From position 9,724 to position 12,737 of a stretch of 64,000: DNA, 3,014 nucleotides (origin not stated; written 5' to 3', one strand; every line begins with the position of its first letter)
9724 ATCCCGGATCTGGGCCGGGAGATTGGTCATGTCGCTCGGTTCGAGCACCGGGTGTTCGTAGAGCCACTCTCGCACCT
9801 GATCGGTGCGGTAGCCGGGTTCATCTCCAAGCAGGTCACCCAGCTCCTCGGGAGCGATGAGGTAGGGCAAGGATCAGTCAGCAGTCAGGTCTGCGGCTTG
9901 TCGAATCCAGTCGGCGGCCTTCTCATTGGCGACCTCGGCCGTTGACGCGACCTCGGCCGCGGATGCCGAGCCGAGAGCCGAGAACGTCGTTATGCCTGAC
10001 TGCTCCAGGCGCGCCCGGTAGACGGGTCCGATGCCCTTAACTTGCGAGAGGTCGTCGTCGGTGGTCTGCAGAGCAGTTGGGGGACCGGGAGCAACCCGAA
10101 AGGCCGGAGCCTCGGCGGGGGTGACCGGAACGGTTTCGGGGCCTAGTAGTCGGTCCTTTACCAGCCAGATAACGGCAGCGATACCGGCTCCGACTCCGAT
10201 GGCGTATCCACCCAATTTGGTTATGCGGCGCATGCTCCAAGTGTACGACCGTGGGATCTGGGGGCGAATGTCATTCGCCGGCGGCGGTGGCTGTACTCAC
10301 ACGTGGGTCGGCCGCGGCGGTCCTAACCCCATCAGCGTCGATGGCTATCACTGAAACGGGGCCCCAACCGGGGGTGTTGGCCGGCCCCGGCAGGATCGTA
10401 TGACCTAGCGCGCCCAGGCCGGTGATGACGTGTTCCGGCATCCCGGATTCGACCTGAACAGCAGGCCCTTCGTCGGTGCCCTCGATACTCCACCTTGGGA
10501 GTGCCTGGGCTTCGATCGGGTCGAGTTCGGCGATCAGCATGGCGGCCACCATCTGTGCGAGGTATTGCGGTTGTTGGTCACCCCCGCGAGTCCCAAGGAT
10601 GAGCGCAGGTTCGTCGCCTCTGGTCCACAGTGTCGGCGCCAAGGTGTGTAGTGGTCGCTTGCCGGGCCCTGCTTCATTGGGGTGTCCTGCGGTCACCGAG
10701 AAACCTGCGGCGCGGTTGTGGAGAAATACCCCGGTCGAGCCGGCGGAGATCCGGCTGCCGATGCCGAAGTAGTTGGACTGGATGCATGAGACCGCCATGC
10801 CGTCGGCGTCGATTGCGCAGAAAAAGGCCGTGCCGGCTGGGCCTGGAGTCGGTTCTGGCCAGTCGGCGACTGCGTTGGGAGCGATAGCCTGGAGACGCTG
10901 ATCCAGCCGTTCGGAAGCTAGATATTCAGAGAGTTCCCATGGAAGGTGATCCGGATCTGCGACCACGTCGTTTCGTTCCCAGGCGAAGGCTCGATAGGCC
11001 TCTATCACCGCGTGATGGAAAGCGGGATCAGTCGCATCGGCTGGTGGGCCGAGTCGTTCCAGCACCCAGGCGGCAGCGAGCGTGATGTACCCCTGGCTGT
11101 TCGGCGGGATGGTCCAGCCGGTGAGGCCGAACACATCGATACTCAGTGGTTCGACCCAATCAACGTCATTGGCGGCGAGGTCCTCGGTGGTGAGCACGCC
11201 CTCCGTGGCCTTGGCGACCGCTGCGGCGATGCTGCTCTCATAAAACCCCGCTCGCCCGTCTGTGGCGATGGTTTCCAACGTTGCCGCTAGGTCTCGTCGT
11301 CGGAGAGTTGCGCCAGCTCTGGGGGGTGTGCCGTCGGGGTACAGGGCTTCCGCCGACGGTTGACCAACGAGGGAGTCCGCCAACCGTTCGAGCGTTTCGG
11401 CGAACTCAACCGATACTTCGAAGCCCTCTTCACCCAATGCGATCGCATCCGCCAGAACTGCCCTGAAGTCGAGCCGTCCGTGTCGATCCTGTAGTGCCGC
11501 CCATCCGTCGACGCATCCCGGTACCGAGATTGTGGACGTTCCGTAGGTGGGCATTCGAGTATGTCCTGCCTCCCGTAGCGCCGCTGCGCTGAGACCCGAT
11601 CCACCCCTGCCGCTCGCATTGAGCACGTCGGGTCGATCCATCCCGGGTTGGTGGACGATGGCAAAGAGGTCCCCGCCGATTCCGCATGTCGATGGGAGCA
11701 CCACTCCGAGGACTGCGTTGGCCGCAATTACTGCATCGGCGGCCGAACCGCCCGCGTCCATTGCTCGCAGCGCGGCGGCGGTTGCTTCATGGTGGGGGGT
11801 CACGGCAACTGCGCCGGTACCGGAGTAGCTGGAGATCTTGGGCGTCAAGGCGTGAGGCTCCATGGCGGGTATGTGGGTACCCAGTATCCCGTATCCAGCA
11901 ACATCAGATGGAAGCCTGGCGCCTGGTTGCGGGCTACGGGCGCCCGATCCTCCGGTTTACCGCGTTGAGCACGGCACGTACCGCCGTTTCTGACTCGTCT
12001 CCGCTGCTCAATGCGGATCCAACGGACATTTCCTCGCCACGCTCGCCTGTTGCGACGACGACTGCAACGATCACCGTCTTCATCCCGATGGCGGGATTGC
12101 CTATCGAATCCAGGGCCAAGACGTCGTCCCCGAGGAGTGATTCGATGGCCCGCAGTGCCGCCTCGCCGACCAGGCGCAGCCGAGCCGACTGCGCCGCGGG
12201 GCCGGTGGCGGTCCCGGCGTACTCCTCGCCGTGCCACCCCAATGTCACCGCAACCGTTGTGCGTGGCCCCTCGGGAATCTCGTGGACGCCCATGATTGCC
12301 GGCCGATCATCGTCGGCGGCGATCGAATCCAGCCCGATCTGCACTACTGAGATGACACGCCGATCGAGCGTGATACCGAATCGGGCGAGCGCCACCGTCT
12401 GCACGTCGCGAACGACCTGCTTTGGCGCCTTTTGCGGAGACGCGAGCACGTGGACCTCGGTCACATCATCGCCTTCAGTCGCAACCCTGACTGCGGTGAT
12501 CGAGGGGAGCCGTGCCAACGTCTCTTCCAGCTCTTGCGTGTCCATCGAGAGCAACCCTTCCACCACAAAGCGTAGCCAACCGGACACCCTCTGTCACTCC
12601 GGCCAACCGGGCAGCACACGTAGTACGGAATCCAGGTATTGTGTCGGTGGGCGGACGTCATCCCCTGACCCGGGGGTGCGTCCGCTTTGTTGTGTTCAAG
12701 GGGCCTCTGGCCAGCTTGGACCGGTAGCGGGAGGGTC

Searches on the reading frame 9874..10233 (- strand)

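Call 9: search_protein_families(library=ncbifam, proteins=[window:9874-10233:-], max_evalue=0.01)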
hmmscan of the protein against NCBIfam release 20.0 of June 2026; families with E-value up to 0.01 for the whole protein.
window:9874-10233:- (119 aa): 9 families
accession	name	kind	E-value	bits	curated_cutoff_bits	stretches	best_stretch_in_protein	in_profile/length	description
NF008915.0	PRK12278.1-1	equivalog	2.9e-08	33.9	281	1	40-118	133-215/216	50S ribosomal protein L21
NF008916.0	PRK12278.1-4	equivalog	7.4e-08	32.5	193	1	42-117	140-222/223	50S ribosomal protein L21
NF045508.1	PhasinPhaH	equivalog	3.2e-06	27.5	250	1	51-116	162-231/234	phasin PhaH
TIGR03491.1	TIGR03491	subfamily_domain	3.8e-06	26.1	97.45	1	56-114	208-266/462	TM0106 family RecB-like putative nuclease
NF003301.0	PRK04301.1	equivalog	4.8e-06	26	259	1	58-115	3-60/316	DNA repair and recombination protein RadA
TIGR02236.1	recomb_radA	equivalog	2.1e-05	24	361.15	1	61-116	1-56/311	DNA repair and recombination protein RadA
NF009040.0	PRK12373.1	equivalog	0.0005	19.9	514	1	56-117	319-384/400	NADH-quinone oxidoreductase subunit E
NF002882.0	PRK03348.1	equivalog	0.00066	18.6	389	1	62-99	182-219/461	DNA polymerase IV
NF008966.0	PRK12311.1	equivalog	0.0018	17.5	526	1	35-118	248-331/334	30S ribosomal protein S2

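Call 10: search_protein_families(library=pfam, proteins=[window:9874-10233:-], max_evalue=0.01)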
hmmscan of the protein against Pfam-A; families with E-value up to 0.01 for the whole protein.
window:9874-10233:- (119 aa): 2 families
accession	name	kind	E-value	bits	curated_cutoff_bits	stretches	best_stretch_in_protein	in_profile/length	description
PF14520.12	HHH_5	-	4.3e-07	30.7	27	1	60-115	2-57/57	Helix-hairpin-helix domain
PF14229.12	DUF4332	-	0.003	18.2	23.2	0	61-105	54-98/122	Domain of unknown function (DUF4332)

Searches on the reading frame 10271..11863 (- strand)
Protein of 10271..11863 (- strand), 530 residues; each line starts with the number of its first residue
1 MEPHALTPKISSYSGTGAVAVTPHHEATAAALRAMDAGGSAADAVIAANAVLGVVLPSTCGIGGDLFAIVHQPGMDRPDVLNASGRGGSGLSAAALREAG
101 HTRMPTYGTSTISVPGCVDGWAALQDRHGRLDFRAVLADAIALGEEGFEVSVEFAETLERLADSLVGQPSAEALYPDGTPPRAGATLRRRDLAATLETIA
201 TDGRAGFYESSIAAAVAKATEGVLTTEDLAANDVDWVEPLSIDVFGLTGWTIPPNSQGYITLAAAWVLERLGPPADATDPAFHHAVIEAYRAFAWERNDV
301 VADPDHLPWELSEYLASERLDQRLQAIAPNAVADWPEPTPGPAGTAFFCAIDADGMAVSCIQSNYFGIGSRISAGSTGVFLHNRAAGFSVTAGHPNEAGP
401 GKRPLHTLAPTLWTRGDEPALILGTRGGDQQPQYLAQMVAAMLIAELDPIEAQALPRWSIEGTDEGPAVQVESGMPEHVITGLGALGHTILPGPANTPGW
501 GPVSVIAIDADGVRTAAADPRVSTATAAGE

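Call 9: search_protein_families(library=ncbifam, proteins=[window:10271-11863:-], max_evalue=0.01)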
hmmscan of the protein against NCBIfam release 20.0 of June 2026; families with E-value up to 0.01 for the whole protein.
window:10271-11863:- (530 aa): 2 families
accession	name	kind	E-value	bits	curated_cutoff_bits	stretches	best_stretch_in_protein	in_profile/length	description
TIGR00066.1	g_glut_trans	equivalog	1.6e-81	274.3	357.85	1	19-521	2-518/518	gamma-glutamyltransferase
NF007187.0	PRK09615.1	equivalog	2.2e-32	112.1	990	1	25-529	57-580/581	gamma-glutamyltransferase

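Call 10: search_protein_families(library=pfam, proteins=[window:10271-11863:-], max_evalue=0.01)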
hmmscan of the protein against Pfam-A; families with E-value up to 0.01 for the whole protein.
window:10271-11863:- (530 aa): 2 families
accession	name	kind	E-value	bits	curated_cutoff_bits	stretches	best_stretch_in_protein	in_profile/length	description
PF01019.26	G_glu_transpept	-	4.6e-109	366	27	1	34-521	3-509/512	Gamma-glutamyltranspeptidase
PF24212.1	DUF7433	-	0.0087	16.1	24.2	0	153-165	35-47/51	Family of unknown function (DUF7433)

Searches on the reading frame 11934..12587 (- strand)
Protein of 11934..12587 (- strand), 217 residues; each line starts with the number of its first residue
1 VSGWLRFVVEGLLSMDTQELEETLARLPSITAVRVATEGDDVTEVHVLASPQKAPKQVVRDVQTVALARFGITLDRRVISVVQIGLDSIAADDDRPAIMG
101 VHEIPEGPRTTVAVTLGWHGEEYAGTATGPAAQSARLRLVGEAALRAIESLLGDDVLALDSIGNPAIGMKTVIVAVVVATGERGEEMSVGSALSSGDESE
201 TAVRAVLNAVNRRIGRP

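Call 9: search_protein_families(library=ncbifam, proteins=[window:11934-12587:-], max_evalue=0.01)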
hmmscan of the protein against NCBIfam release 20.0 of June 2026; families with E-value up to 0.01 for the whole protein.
window:11934-12587:- (217 aa): 0 families

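Call 10: search_protein_families(library=pfam, proteins=[window:11934-12587:-], max_evalue=0.01)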
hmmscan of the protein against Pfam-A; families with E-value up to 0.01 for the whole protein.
window:11934-12587:- (217 aa): 0 families

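Call 28: find_homologous_proteins(query=window:11934-12545:-, max_evalue=0.001)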
Query window:11934-12545:- (203 aa): 673 proteins with E <= 0.001 among 3108 candidates; the best 120 are listed.
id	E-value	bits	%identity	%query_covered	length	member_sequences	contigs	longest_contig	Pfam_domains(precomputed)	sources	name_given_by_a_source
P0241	1.5e-114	398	97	100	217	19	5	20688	-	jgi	jgi:hypothetical protein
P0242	1.1e-107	376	90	100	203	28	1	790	-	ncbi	-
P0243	4.2e-107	374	90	100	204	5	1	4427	-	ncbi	-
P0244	3.8e-106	371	90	100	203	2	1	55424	-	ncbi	-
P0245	9.6e-105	366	88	100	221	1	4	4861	-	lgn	-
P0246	1.3e-101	356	87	100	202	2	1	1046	-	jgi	-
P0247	2.1e-101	355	86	100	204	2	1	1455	-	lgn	-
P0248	5.8e-101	354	85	100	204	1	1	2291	-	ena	-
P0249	7.6e-101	353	87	100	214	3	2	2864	-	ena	-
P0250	6.8e-99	347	84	100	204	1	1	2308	-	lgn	-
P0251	8.0e-99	347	86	100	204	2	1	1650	-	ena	-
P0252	5.7e-98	344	83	100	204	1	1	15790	-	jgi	jgi:hypothetical protein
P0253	1.0e-97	343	83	100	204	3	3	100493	-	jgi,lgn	jgi:hypothetical protein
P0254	1.2e-97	343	84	100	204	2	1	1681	-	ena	-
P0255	3.2e-97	342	83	100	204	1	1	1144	-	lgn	-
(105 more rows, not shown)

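Call 31: search_solved_structures(query=A2, max_evalue=10, show_alignments=2)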
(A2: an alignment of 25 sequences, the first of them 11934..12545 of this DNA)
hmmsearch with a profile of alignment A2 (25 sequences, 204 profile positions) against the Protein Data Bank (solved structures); distinct sequences matched with E-value up to 10: 0.

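Call 32: search_protein_families(library=pfam, proteins=[window:11934-12545:-], max_evalue=10)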
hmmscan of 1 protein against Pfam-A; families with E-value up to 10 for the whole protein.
window:11934-12545:- (203 aa): 1 family
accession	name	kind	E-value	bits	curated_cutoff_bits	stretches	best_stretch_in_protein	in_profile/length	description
PF09585.15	Lin0512_fam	-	0.015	15.8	23.4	1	172-198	5-31/114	Conserved hypothetical protein (Lin0512_fam)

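Call 38: predict_structure(alignment_id=A2)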
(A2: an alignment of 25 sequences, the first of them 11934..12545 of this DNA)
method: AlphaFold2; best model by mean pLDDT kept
length: 203 residues; sequences in the alignment: 25
mean_pLDDT: 82.9   pTM: 0.65
mean pLDDT of the five models: 82.9, 79.9, 60.4, 58.3, 57.8
residues with pLDDT >= 90: 58; 70-90: 122; 50-70: 13; < 50: 10
segments of 3 or more residues with pLDDT < 50: 71-78
pLDDT, mean of each block of 10 residues (from residue 1): 85 83 86 78 90 92 79 48 86 90 88 90 94 87 88 75 81 82 88 80 45
secondary structure, 60 per line:
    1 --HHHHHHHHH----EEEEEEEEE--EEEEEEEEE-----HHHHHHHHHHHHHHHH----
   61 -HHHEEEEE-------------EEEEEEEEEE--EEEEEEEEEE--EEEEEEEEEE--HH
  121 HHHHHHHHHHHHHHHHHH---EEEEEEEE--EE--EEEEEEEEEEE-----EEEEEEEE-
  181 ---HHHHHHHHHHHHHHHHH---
elements in order: H3-11 E16-24 E27-35 H41-56 E65-69 E83-92 E95-104 E107-116 H119-138 E142-149 E156-166 E172-179 H184-200

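Call 42: fold_search(model_id=the predicted structure, library=pdb)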
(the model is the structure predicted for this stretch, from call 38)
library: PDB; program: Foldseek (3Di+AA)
matches with E <= 10: 1450; with E <= 0.001: 6
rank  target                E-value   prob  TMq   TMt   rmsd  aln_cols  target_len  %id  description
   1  1sr9_B                1.2e-05  1.00  0.45  0.18   6.9       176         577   14  Crystal Structure of LeuA from Mycobacterium tuberculosis (released 2004-05-18)
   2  3hpz_A                2.5e-05  1.00  0.41  0.17   7.1       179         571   17  Crystal structure of Mycobacterium tuberculosis LeuA complexed with bromopyruvate (released 2010-05-19)
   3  3fig_A                8.2e-05  1.00  0.38  0.16   4.4       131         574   19  Crystal Structure of Leucine-bound LeuA from Mycobacterium tuberculosis (released 2008-12-23)
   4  3hps_A                8.7e-05  1.00  0.41  0.17   7.1       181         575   15  Crystal structure of Mycobacterium tuberculosis LeuA complexed with ketoisocaproate (KIC) (released 2010-05-19)
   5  7zpk_C                1.4e-04  0.95  0.22  0.19  20.1       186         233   14  Mammalian Dicer in the "pre-dicing state" with pre-miR-15a substrate and TARBP2 subunit (released 2022-11-16)
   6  3f6g_B                6.6e-04  1.00  0.33  0.51   5.7       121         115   16  Crystal structure of the regulatory domain of LiCMS in complexed with isoleucine - type II (released 2009-04-21)
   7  3f6h_B                1.0e-03  1.00  0.40  0.59   4.9       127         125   13  Crystal structure of the regulatory domain of LiCMS in complexed with isoleucine - type III (released 2009-04-21)
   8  5dv7_C                1.1e-03  0.80  0.18  0.23  17.1       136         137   10  Crystal Structure of NF90 tandem dsRBDs with dsRNA (released 2016-01-13)
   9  3f6g_A                1.4e-03  1.00  0.38  0.56   5.0       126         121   14  Crystal structure of the regulatory domain of LiCMS in complexed with isoleucine - type II (released 2009-04-21)
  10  3f6h_A                1.4e-03  1.00  0.36  0.53   5.1       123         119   15  Crystal structure of the regulatory domain of LiCMS in complexed with isoleucine - type III (released 2009-04-21)
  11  7vg3_A                1.6e-03  0.95  0.21  0.06  16.4       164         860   10  Cryo-EM structure of Arabidopsis DCL3 in complex with a 30-bp RNA (released 2021-10-27)
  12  8rj3_H                2.3e-03  0.99  0.25  0.43  11.1        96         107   10  Human RAD52 open ring conformation (released 2024-04-24)
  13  7vg2_A                2.5e-03  0.91  0.21  0.06  15.9       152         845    8  Cryo-EM structure of Arabidopsis DCL3 in complex with a 40-bp RNA (released 2021-10-27)
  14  5jrb_A                4.2e-03  0.82  0.21  0.23  11.1       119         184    9  Rad52(1-212) K102A/K133A/E202A mutant (released 2016-08-10)
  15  8rjw_E                4.5e-03  0.87  0.21  0.24  10.7        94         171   10  Human RAD52 open ring - ssDNA complex (released 2024-04-24)
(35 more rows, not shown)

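Call 77: search_dna_similar(query=window:11934-12545:-, collection=plasmids, mode=protein, max_evalue=0.001, max_rows=15)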
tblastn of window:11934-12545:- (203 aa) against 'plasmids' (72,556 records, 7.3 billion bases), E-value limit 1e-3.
Records with a match: 2; places in all: 2; records where one place covers at least 80% of the query: 2.
Best place of each record, by identity: <60% 2.
By first word of the organism name: Natranaerobius 1; Subdoligranulum 1.
By predicted mobility (MOB-suite, as given by PLSDB): non-mobilizable 2.
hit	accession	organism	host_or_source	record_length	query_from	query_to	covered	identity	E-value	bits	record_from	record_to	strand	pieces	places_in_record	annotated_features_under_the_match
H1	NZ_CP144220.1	Natranaerobius thermophilus JW/NM-WN-LF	-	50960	3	200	98%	33.8%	6e-22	100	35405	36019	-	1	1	hypothetical protein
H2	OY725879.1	Subdoligranulum variabile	-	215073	7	200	96%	34.4%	2e-18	90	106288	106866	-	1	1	none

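Call 78: get_annotated_region(hit=H1, flank=5000)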
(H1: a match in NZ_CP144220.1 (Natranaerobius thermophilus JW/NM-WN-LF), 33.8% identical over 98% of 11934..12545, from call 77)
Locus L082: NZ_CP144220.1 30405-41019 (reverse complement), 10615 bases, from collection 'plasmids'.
description: Natranaerobius thermophilus JW/NM-WN-LF plasmid unnamed1, complete sequence
organism: Natranaerobius thermophilus JW/NM-WN-LF (NCBI taxid 457570)
taxonomy: Bacteria; Bacillota; Clostridia; Natranaerobiales; Natranaerobiaceae; Natranaerobius; Natranaerobius thermophilus; Natranaerobius thermophilus JW/NM-WN-LF
host: -; source: -; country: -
typing (MOB-suite, as given by PLSDB): non-mobilizable
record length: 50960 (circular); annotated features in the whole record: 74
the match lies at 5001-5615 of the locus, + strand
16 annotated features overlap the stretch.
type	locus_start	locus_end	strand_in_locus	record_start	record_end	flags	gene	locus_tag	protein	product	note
CDS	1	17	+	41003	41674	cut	-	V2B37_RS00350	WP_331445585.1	DUF2179 domain-containing protein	-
CDS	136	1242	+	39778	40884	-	-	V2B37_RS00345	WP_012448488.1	polysaccharide deacetylase family protein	GO:0005975 - carbohydrate metabolic process [Evidence IEA]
CDS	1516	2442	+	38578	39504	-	-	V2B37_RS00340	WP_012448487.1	serine protease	GO:0006508 - proteolysis [Evidence IEA]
CDS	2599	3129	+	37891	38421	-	-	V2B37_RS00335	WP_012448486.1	sigma-70 family RNA polymerase sigma factor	GO:0006352 - DNA-templated transcription initiation [Evidence IEA]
CDS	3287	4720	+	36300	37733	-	-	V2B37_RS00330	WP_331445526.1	stalk domain-containing protein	-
CDS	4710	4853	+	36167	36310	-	-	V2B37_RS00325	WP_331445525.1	hypothetical protein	-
CDS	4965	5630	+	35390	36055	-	-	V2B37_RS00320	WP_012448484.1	hypothetical protein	-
CDS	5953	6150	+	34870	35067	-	-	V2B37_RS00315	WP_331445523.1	hypothetical protein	-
CDS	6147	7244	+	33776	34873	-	-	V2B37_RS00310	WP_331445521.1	HD-GYP domain-containing protein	-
CDS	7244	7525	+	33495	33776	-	-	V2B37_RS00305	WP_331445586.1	hypothetical protein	-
CDS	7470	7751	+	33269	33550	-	-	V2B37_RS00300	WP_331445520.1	DUF5317 domain-containing protein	-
CDS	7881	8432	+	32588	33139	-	-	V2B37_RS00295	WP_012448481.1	transcriptional regulator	-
CDS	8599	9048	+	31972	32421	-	-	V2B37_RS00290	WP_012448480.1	4Fe-4S dicluster domain-containing protein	-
CDS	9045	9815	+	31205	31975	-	-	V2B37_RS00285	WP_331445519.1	aldehyde ferredoxin oxidoreductase N-terminal domain-containing protein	-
CDS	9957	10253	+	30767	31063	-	-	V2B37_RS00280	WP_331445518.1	aldehyde ferredoxin oxidoreductase C-terminal domain-containing protein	-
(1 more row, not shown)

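Call 82: search_protein_representatives(alignment_id=A2)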
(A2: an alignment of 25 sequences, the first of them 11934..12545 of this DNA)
Query: 25 sequences, 204 profile positions. Proteins with E-value up to 0.001 (for the whole library): 2270; up to 1e-10: 1105; up to 1e-30: 80. The best 150 are listed.
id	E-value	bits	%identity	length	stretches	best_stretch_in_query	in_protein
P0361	4.2e-77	274.7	-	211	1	1-200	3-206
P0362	8.6e-74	263.9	-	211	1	2-200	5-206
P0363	3.6e-61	222.7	-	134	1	1-124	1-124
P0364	1.2e-52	194.9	-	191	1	41-168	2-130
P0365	5.7e-52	192.7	-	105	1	100-204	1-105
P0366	8.2e-52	192.1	-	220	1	3-201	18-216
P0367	2.3e-51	190.7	-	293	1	1-200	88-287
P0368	1.8e-48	181.2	-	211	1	1-200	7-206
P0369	4.3e-48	180.0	-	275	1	2-136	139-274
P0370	2.6e-44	167.6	-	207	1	1-200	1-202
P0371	1.0e-43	165.7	-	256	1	4-200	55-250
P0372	1.4e-43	165.2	-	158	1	106-204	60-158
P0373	2.6e-43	164.4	-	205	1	1-202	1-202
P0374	5.4e-41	156.8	-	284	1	4-200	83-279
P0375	7.1e-41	156.4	-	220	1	2-201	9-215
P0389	1.1e-35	139.4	-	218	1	3-200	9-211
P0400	2.7e-33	131.7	-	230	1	6-201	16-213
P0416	2.6e-32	128.5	-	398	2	76-201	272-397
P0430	2.1e-31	125.5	-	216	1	3-201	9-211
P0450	1.9e-30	122.4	-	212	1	4-202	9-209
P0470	9.9e-30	120.0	-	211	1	4-200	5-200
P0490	5.1e-29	117.7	-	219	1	4-202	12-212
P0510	3.1e-28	115.1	-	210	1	2-201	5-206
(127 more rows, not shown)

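Call 83: search_protein_families(library=pfam, proteins=[P0366, P0375, P0389, P0400, P0416, P0430, P0450, P0470, P0490, P0510], max_evalue=0.01)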
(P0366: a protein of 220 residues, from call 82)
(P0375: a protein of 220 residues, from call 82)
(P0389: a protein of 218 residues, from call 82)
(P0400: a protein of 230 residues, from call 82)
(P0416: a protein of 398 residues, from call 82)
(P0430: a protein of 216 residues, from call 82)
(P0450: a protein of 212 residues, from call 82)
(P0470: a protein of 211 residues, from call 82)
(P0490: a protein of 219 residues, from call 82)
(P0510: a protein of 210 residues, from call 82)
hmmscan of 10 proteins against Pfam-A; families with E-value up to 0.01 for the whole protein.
P0366 (220 aa): 0 families

P0375 (220 aa): 0 families

P0389 (218 aa): 0 families

P0400 (230 aa): 0 families

P0416 (398 aa): 0 families

P0430 (216 aa): 0 families

P0450 (212 aa): 0 families

P0470 (211 aa): 0 families

P0490 (219 aa): 0 families

P0510 (210 aa): 0 families

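Call 84: find_encoding_contigs(protein=P0450, flank=4000, max_places=3)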
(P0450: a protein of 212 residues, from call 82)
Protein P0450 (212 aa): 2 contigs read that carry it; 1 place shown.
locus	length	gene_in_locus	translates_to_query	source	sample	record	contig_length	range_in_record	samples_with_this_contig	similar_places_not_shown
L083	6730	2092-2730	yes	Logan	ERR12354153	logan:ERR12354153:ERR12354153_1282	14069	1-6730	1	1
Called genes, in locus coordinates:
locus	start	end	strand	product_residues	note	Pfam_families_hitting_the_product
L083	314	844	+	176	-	PF02482:Ribosomal_S30AE, PF16321:Ribosom_S30AE_C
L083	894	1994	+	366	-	-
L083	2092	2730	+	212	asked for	-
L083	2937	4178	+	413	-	PF20972:MASE9 (weak), PF13487:HD_5, PF01966:HD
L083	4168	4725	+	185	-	PF17248:DUF5317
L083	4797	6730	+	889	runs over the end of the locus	PF07517:SecA_DEAD, PF00270:DEAD (weak), PF01043:SecA_PP_bind, PF21090:P-loop_SecA, PF07516:SecA_SW, PF02810:SEC-C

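Call 85: find_encoding_contigs(protein=P0400, flank=4000, max_places=3)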
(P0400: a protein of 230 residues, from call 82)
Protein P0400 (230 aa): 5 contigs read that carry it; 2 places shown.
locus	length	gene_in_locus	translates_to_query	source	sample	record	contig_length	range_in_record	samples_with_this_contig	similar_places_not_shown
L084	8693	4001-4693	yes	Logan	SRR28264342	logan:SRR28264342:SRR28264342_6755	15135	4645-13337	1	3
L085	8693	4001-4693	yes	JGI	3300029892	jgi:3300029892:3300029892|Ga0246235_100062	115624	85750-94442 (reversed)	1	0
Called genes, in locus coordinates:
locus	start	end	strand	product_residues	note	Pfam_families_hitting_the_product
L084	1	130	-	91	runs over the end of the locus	-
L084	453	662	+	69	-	PF00313:CSD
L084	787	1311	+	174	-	PF02482:Ribosomal_S30AE, PF16321:Ribosom_S30AE_C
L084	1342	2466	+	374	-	-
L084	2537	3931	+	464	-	PF08984:DUF1858, PF08448:PAS_4 (faint), PF04282:DUF438, PF01814:Hemerythrin, PF13596:PAS_10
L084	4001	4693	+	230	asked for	-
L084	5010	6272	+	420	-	PF20972:MASE9 (weak), PF13487:HD_5, PF01966:HD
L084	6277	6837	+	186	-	PF17248:DUF5317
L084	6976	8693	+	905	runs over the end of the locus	PF07517:SecA_DEAD, PF00270:DEAD (weak), PF01043:SecA_PP_bind, PF21090:P-loop_SecA, PF07516:SecA_SW, PF02810:SEC-C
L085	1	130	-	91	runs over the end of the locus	-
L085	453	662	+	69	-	PF00313:CSD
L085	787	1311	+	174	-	PF02482:Ribosomal_S30AE, PF16321:Ribosom_S30AE_C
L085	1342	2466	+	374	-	-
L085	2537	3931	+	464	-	PF08984:DUF1858, PF08448:PAS_4 (faint), PF04282:DUF438, PF01814:Hemerythrin, PF13596:PAS_10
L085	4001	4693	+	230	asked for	-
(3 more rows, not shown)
